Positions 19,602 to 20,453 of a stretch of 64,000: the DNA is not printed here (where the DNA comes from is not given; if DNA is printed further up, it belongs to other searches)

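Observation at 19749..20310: Plant-type DUF579 (GXM/IRX15/AGM) polysaccharide O-methyltransferase domain in a cyanobacterial protein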

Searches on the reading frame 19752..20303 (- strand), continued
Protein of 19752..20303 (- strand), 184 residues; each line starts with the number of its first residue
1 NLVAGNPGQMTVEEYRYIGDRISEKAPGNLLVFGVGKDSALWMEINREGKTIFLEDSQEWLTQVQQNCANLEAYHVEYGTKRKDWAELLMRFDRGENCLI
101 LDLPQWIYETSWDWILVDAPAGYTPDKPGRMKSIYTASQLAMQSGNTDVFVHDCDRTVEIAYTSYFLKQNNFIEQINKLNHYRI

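Call 34: fold_search(model_id=the predicted structure, library=pdb)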
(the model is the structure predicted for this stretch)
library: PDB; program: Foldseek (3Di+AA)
matches with E <= 10: 1732; with E <= 0.001: 38
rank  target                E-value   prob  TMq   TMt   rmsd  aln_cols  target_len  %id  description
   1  3cvo_A                6.7e-06  1.00  0.56  0.54   5.3       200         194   15  Crystal structure of a methyltransferase-like protein (spo2022) from silicibacter pomeroyi dss-3 at 1.80 A resolution (released 2008-05-06)
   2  8h1a_A                5.1e-05  1.00  0.51  0.49   7.4       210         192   11  Crystal structure of MnmM from S. aureus in apo state (1.44 A) (released 2023-01-25)
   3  8h26_C                5.4e-05  1.00  0.53  0.53   7.2       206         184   10  Crystal structure of MnmM from S. aureus complexed with SAH (1.50 A) (released 2023-01-18)
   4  1wxw_B                8.0e-05  1.00  0.43  0.25   8.4       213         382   10  Crystal structure of Tt1595, a putative SAM-dependent methyltransferase from Thermus thermophillus HB8 (released 2005-08-02)
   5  8h26_B                1.4e-04  1.00  0.54  0.56   7.0       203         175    9  Crystal structure of MnmM from S. aureus complexed with SAH (1.50 A) (released 2023-01-18)
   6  8h27_A                1.6e-04  1.00  0.53  0.54   6.9       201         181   14  Crystal structure of MnmM from S. aureus complexed with SAM (2.04 A) (released 2023-01-25)
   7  8h27_B                1.6e-04  1.00  0.52  0.51   7.6       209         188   11  Crystal structure of MnmM from S. aureus complexed with SAM (2.04 A) (released 2023-01-25)
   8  5dpm                  1.7e-04  1.00  0.53  0.48   6.7       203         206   13  Crystal structure of UbiG mutant in complex with SAH (released 2016-09-21)
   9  8h26_F                2.8e-04  1.00  0.51  0.55   7.0       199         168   12  Crystal structure of MnmM from S. aureus complexed with SAH (1.50 A) (released 2023-01-18)
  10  5cm2_Z                2.8e-04  1.00  0.45  0.45  10.9       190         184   10  Structure of Y. lipolytica Trm9-Trm112 complex, a methyltransferase modifying U34 in the anticodon loop of some tRNAs (released 2015-10-21)
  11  3lhd_A                3.4e-04  1.00  0.53  0.41   7.6       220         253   10  Crystal structure of P. abyssi tRNA m1A58 methyltransferase in complex with S-adenosyl-L-homocysteine (released 2010-05-19)
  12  8h26_E                3.4e-04  1.00  0.52  0.56   7.0       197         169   12  Crystal structure of MnmM from S. aureus complexed with SAH (1.50 A) (released 2023-01-18)
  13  8h27_D                3.4e-04  1.00  0.49  0.51   7.0       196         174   13  Crystal structure of MnmM from S. aureus complexed with SAM (2.04 A) (released 2023-01-25)
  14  9fce_A                3.6e-04  1.00  0.50  0.46   6.9       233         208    8  BelI in complex with SAM from Streptomyces sp. UCK14 (released 2024-08-21)
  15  2b78                  3.6e-04  1.00  0.50  0.28   6.7       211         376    9  A putative sam-dependent methyltransferase from Streptococcus mutans (released 2006-10-31)
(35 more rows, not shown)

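Call 43: search_protein_families(library=pfam, alignment_id=A4, max_evalue=0.00001)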
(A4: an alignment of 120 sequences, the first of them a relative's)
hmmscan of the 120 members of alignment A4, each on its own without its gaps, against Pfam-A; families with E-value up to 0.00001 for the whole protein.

A. member 1, L020:1136-2014:- (292 aa): 1 family
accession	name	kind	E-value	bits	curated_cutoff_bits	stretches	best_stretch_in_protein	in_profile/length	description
PF01828.24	Peptidase_A4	-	1e-28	100.7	22.3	1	78-289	1-206/206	Peptidase A4 family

B. families by the number of members that match (of 120 scanned): 87 families (the first 25 are shown)
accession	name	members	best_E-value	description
PF00534.26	Glycos_transf_1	15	6.8e-39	Glycosyl transferases group 1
PF13692.12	Glyco_trans_1_4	15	3.7e-35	Glycosyl transferases group 1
PF13439.12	Glyco_transf_4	13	5.4e-21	Glycosyltransferase Family 4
PF20706.3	GT4-conflict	12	1.7e-13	Family 4 Glycosyltransferase in conflict systems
PF08245.18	Mur_ligase_M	10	4.9e-17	Mur ligase middle domain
PF02875.26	Mur_ligase_C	10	6.5e-16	Mur ligase, glutamate ligase domain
PF13579.12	Glyco_trans_4_4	9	3.8e-17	Glycosyl transferase 4-like domain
PF13524.12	Glyco_trans_1_2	7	1.3e-14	Glycosyl transferase-like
PF25342.1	GT_PLOD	3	6.5e-37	PLOD GT domain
PF00886.24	Ribosomal_S16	3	5.6e-25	Ribosomal protein S16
PF00488.27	MutS_V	3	2e-22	MutS domain V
PF00072.30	Response_reg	3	1.4e-19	Response regulator receiver domain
PF13561.12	adh_short_C2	2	2.6e-62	Enoyl-(Acyl carrier protein) reductase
PF00106.31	adh_short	2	1.9e-57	short chain dehydrogenase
PF02153.23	PDH_N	2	2.7e-42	Prephenate dehydrogenase, nucleotide-binding domain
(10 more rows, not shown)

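Call 45: search_protein_families(library=pfam, proteins=[L006:6744-10616:+, L007:6732-10670:+, L014:7689-9779:+, L016:733-3432:+, L019:7689-10268:+, L018:7509-8573:+, L008:7692-8561:+, L038:7962-9218:+, L083:6705-8537:+, L034:5757-7043:+], max_evalue=0.00001)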
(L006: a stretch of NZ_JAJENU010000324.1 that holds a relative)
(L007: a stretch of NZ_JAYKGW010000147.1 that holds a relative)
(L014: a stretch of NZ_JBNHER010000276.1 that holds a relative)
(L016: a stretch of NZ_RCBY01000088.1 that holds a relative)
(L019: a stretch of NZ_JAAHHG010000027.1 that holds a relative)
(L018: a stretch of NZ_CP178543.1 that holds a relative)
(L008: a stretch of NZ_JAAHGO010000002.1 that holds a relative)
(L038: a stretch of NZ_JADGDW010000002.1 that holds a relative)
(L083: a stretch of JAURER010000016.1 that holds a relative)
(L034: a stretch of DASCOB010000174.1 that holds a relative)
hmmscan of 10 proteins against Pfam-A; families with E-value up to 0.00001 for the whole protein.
L006:6744-10616:+ (1291 aa): 12 families
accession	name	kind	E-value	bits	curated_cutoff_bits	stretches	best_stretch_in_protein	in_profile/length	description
PF21729.3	IRX15_IRX15L_GXM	-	2.4e-45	154.8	27.8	1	432-600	2-189/189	IRX15/IRX15L/GXM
PF00534.26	Glycos_transf_1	-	2.7e-31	108.9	26.4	1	962-1124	13-172/172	Glycosyl transferases group 1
PF13692.12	Glyco_trans_1_4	-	1.2e-25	90.8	27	1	967-1109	4-141/142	Glycosyl transferases group 1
PF14559.12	TPR_19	-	7.1e-13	49.1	25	1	663-725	3-65/68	Tetratricopeptide repeat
PF13578.12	Methyltransf_24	-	1.1e-11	46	26.3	1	82-188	1-104/105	Methyltransferase domain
PF07719.23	TPR_2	-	2.7e-09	36.9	27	0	653-683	3-33/34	Tetratricopeptide repeat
PF23914.1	TPR_CcmH_CycH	-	4.3e-09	36.8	42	1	643-726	42-128/158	Cytochrome c-type biogenesis protein H TPR domain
PF13428.12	TPR_14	-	4.9e-08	33.3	23.5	0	653-693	3-43/44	Tetratricopeptide repeat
PF13181.12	TPR_8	-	1e-07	31.9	25.7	0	652-683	2-33/34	Tetratricopeptide repeat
PF12895.13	ANAPC3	-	2.1e-07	31.6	27.2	1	635-710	7-81/82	Anaphase-promoting complex, cyclosome, subunit 3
PF13431.12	TPR_17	-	2.2e-06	27.9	24.4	0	639-672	1-34/34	Tetratricopeptide repeat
PF13524.12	Glyco_trans_1_2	-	5.5e-06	26.8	25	0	997-1125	16-129/144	Glycosyl transferase-like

L007:6732-10670:+ (1313 aa): 8 families
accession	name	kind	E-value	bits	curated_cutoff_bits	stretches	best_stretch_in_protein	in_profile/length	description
PF21729.3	IRX15_IRX15L_GXM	-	6.1e-44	150.2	27.8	1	436-604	2-189/189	IRX15/IRX15L/GXM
PF00534.26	Glycos_transf_1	-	1e-28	100.5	26.4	1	970-1131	13-171/172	Glycosyl transferases group 1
PF13692.12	Glyco_trans_1_4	-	1.8e-23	83.8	27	1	975-1116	4-140/142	Glycosyl transferases group 1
PF13578.12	Methyltransf_24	-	1.6e-12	48.7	26.3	1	82-188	1-104/105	Methyltransferase domain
PF23914.1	TPR_CcmH_CycH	-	4.4e-08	33.6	42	1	637-748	28-142/158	Cytochrome c-type biogenesis protein H TPR domain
PF12895.13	ANAPC3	-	9.4e-08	32.7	27.2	0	680-750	10-79/82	Anaphase-promoting complex, cyclosome, subunit 3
PF13181.12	TPR_8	-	1.5e-06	28.4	25.7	0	698-726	6-34/34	Tetratricopeptide repeat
PF14559.12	TPR_19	-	5e-06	27.2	25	0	671-726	3-58/68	Tetratricopeptide repeat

L014:7689-9779:+ (697 aa): 1 family
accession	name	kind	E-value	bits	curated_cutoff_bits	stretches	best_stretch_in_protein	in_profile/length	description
PF21729.3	IRX15_IRX15L_GXM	-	8.8e-45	153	27.8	1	107-275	2-189/189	IRX15/IRX15L/GXM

L016:733-3432:+ (900 aa): 2 families
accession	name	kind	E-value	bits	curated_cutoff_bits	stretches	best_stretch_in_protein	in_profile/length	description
PF21729.3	IRX15_IRX15L_GXM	-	2.7e-44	151.4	27.8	1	100-268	2-189/189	IRX15/IRX15L/GXM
PF13578.12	Methyltransf_24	-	7.1e-12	46.6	26.3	1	727-837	1-105/105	Methyltransferase domain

L019:7689-10268:+ (860 aa): 2 families
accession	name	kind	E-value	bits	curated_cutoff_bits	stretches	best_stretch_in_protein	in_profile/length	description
PF21729.3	IRX15_IRX15L_GXM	-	9.5e-47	159.4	27.8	1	107-275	2-189/189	IRX15/IRX15L/GXM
PF13578.12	Methyltransf_24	-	1.2e-07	33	26.3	1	724-820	1-104/105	Methyltransferase domain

L018:7509-8573:+ (355 aa): 1 family
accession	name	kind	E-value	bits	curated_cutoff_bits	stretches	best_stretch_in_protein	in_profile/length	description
PF21729.3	IRX15_IRX15L_GXM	-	6.4e-46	156.7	27.8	1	181-344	6-189/189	IRX15/IRX15L/GXM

L008:7692-8561:+ (290 aa): 3 families
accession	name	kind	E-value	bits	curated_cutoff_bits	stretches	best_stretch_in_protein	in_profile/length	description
PF21729.3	IRX15_IRX15L_GXM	-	1.2e-43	149.3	27.8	1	116-285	2-189/189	IRX15/IRX15L/GXM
PF13181.12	TPR_8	-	5.6e-07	29.7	25.7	0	17-43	3-29/34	Tetratricopeptide repeat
PF00515.34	TPR_1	-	1.3e-06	28.4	27.8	0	17-43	3-29/34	Tetratricopeptide repeat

L038:7962-9218:+ (419 aa): 2 families
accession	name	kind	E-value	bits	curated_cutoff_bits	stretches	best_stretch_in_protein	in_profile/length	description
PF21729.3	IRX15_IRX15L_GXM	-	1.2e-38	133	27.8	1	27-197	3-189/189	IRX15/IRX15L/GXM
PF04765.19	TOD1_MUCI70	-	1.2e-09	38.3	21.4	1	276-391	161-288/314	TOD1/MUCI70, glycosyltransferase-like domain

L083:6705-8537:+ (611 aa): 1 family
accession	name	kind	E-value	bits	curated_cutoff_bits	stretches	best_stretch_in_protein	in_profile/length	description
PF21729.3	IRX15_IRX15L_GXM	-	1.3e-37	129.6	27.8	2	526-608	101-189/189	IRX15/IRX15L/GXM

L034:5757-7043:+ (429 aa): 2 families
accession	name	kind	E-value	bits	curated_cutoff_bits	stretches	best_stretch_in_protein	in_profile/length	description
PF21729.3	IRX15_IRX15L_GXM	-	1e-39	136.5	27.8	1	263-424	2-189/189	IRX15/IRX15L/GXM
PF00005.33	ABC_tran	-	6.2e-19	69.4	25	1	45-176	1-135/137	ABC transporter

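Call 52: search_solved_structures(query=A1, max_evalue=1, show_alignments=1)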
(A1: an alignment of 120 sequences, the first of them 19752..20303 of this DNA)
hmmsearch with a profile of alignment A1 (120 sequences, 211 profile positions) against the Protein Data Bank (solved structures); distinct sequences matched with E-value up to 1: 10.
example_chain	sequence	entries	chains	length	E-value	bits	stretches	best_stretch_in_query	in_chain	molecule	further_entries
5mxe_A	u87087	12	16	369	0.00022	23.8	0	44-72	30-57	Photorhabdus asymbiotica lectin PHL | lectin PHL | Photorhabdus asymbitoca lectin PHL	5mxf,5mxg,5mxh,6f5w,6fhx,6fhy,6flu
5c9l_A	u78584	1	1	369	0.016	17.7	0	50-73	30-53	PLL lectin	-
8q7u_A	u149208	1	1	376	0.021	17.3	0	50-73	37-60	Photorhabdus luminescens subsp. laumondii TTO1 complete genome segment 3/17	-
5c9o_A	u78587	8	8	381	0.022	17.2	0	50-73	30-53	PLL lectin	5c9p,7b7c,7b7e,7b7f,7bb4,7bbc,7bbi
8q82_A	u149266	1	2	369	0.038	16.5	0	49-72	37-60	Photorhabdus luminescens subsp. laumondii TTO1 complete genome segment 3/17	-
6rfz_A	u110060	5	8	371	0.049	16.1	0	50-72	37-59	lectin PLL2 from Photorhabdus laumondii | Photorhabdus luminescens subsp. laumondii TTO1 complete genome segment 3/17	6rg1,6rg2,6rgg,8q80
6t96_A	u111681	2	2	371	0.15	14.5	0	51-73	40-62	Lectin PLL3 | Photorhabdus luminescens subsp. laumondii TTO1 complete genome segment 3/17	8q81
1d2p_A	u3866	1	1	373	0.16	14.4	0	68-110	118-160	COLLAGEN ADHESIN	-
4myb_A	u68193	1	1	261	0.25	13.8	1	152-183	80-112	2-C-methyl-D-erythritol 4-phosphate cytidylyltransferase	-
8q83_A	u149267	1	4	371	0.88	12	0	50-72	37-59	Photorhabdus luminescens subsp. laumondii TTO1 complete genome segment 3/17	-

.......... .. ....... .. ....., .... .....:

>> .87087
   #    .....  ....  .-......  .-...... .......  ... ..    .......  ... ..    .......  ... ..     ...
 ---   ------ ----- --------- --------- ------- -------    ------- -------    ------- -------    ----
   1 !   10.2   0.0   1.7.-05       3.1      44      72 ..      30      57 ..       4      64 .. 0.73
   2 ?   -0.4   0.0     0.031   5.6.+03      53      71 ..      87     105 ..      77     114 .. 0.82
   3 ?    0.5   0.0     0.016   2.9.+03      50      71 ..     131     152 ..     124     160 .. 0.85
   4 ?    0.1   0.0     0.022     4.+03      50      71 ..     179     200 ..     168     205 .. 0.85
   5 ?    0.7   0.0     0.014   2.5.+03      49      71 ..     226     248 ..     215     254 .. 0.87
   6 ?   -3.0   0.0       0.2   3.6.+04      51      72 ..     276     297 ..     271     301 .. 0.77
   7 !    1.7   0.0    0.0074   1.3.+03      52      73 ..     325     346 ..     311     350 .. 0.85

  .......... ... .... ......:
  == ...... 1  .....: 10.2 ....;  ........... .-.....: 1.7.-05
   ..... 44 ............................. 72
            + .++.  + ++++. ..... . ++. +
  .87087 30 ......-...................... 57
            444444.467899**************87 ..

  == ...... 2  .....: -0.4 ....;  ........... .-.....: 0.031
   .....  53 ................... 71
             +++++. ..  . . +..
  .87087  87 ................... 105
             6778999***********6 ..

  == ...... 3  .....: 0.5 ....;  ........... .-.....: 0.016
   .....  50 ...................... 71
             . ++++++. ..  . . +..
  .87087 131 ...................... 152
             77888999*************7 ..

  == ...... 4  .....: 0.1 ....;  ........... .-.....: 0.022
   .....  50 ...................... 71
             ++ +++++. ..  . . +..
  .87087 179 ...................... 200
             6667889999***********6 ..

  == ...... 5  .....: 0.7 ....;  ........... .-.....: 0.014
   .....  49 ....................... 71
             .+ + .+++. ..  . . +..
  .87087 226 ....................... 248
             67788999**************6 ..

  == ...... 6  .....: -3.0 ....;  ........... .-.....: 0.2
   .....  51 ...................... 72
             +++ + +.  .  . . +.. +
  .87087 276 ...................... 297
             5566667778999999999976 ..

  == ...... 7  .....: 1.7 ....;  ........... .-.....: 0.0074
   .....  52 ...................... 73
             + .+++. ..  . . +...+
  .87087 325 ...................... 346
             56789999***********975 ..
